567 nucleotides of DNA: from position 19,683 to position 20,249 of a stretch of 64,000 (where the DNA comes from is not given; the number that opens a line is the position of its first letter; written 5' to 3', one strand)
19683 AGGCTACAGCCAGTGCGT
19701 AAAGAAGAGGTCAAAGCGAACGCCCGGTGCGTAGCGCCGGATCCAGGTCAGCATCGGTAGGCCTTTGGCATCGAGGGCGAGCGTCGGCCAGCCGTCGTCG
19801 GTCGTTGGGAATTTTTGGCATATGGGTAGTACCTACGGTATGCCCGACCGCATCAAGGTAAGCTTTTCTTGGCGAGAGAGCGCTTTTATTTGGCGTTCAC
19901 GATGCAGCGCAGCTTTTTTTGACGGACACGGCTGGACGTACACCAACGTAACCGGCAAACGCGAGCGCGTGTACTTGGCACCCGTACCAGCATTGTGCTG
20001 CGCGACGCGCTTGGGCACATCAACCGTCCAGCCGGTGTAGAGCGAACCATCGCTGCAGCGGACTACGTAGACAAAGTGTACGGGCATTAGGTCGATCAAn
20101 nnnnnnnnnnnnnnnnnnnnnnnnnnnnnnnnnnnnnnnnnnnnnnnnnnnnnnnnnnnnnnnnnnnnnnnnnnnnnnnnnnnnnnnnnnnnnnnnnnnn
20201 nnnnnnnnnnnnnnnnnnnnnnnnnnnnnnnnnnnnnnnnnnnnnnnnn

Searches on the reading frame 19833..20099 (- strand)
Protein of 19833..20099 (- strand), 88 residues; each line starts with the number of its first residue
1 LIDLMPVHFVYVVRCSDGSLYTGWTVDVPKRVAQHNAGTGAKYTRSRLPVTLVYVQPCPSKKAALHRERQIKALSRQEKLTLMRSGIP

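Call 7: find_encoding_contigs(protein=window:19836-20087:-, flank=3000, max_places=6)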
Protein seq(84 aa) (84 aa): no gene with exactly this product is on record in the collection.

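Call 31: search_protein_families(library=ncbifam, proteins=[window:19833-20099:-])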
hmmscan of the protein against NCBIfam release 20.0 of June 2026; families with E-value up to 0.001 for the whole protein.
window:19833-20099:- (88 aa): 0 families

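Call 64: search_protein_families(library=pfam, proteins=[window:19833-20099:-], max_evalue=0.01)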
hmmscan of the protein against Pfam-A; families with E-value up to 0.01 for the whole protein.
window:19833-20099:- (88 aa): 1 family
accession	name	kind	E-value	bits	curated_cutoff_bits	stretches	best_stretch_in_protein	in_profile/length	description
PF01541.30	GIY-YIG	-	1.3e-17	64.2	22.6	1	8-79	2-76/78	GIY-YIG catalytic domain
